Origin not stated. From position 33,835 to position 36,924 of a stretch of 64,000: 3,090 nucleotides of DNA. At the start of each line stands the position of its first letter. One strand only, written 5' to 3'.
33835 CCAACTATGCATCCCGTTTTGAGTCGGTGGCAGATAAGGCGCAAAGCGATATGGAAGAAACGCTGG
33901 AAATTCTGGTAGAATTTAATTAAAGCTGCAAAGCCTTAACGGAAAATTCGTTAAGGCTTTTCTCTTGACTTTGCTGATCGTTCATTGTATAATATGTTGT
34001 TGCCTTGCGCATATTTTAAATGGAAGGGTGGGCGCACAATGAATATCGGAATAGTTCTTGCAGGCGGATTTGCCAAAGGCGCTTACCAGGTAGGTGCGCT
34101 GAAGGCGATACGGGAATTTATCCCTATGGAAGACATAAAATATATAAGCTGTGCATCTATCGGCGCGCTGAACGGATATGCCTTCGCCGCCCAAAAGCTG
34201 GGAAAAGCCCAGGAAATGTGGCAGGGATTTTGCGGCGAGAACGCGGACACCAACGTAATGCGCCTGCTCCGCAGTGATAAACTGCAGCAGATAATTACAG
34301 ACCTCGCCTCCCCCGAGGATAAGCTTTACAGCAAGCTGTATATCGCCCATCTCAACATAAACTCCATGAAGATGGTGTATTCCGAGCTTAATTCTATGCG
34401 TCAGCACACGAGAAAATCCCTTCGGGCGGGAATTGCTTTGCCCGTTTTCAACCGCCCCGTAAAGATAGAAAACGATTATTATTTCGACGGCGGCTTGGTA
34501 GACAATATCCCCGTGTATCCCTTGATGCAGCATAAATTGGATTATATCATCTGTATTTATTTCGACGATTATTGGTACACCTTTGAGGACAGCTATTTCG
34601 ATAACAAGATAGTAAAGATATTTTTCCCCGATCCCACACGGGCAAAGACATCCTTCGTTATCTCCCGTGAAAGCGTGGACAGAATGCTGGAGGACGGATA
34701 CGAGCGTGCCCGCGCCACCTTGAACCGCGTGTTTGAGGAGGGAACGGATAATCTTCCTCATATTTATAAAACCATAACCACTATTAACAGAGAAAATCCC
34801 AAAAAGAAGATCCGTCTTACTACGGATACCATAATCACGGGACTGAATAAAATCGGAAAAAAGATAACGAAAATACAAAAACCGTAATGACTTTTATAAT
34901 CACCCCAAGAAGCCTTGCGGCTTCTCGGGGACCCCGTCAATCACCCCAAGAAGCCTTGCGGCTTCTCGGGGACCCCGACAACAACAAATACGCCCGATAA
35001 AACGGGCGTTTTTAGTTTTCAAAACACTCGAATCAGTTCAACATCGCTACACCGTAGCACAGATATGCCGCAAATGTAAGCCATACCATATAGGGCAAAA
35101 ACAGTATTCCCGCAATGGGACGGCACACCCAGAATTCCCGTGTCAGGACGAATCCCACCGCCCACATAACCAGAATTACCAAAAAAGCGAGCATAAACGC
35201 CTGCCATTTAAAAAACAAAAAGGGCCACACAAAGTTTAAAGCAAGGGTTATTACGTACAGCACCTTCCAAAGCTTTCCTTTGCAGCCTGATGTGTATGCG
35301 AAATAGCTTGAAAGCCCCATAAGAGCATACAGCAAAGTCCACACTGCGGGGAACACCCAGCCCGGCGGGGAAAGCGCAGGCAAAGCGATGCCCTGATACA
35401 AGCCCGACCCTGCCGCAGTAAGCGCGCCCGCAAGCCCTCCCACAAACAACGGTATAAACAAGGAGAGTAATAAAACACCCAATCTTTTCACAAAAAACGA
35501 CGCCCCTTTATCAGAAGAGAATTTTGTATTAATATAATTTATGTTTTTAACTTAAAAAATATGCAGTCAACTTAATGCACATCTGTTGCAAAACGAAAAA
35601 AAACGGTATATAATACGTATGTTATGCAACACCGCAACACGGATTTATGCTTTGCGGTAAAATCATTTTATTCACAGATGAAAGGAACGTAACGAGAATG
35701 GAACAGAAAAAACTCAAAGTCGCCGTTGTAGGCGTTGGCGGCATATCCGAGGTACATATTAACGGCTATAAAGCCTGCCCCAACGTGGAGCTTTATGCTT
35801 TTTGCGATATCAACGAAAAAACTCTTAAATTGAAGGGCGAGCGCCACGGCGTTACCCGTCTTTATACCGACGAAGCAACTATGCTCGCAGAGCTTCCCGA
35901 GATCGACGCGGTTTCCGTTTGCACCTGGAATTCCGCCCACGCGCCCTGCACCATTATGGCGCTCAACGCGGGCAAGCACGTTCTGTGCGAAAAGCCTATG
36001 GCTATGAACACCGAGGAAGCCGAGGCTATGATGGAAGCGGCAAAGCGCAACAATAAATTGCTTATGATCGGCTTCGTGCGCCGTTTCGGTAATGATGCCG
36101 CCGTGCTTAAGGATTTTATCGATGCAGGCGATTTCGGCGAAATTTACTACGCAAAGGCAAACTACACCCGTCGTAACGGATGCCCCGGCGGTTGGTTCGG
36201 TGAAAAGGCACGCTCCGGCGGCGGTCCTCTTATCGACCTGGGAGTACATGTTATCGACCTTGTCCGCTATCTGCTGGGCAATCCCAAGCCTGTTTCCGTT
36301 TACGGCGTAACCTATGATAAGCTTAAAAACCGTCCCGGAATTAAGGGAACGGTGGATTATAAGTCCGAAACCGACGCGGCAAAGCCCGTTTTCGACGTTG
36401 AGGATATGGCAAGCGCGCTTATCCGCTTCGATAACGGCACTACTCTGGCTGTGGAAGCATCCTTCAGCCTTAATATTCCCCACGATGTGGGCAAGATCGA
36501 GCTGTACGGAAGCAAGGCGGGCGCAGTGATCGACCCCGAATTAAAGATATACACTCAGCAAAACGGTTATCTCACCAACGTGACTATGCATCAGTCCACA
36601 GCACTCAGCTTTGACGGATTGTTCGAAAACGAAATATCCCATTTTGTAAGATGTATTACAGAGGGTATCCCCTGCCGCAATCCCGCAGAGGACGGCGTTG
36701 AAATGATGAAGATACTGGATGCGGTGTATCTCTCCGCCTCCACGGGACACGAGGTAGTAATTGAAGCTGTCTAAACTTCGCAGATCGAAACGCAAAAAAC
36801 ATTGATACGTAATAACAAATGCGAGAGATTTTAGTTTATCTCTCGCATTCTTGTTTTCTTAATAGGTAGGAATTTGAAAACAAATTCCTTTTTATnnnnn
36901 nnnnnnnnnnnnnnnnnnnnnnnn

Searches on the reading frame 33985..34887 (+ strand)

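Call 56: search_protein_families(library=pfam, proteins=[window:33985-34887:+], max_evalue=0.00001)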
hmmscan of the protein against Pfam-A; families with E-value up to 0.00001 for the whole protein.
window:33985-34887:+ (300 aa): 1 family
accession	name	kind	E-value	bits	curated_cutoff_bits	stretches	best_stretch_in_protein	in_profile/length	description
PF01734.28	Patatin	-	1.8e-17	64.6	27.7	2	23-85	1-63/191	Patatin-like phospholipase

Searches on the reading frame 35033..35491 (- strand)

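Call 56: search_protein_families(library=pfam, proteins=[window:35033-35491:-], max_evalue=0.00001)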
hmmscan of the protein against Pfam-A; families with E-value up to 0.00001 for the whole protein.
window:35033-35491:- (152 aa): 1 family
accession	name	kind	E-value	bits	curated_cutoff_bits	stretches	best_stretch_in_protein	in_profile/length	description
PF03073.20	TspO_MBR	-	4.3e-34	117.8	24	1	11-148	2-143/145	TspO/MBR family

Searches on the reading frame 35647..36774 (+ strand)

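Call 56: search_protein_families(library=pfam, proteins=[window:35647-36774:+], max_evalue=0.00001)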
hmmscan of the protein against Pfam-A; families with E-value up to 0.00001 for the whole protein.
window:35647-36774:+ (375 aa): 3 families
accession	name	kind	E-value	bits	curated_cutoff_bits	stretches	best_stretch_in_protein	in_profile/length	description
PF01408.29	GFO_IDH_MocA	-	2.9e-28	99.4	24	1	23-143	1-120/120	Oxidoreductase family, NAD-binding Rossmann fold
PF02894.22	GFO_IDH_MocA_C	-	1.6e-27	97.2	22.9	1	155-370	1-216/218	Oxidoreductase family, C-terminal alpha/beta domain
PF22725.1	GFO_IDH_MocA_C3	-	6.5e-25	88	27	1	154-292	4-122/124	GFO/IDH/MocA C-terminal domain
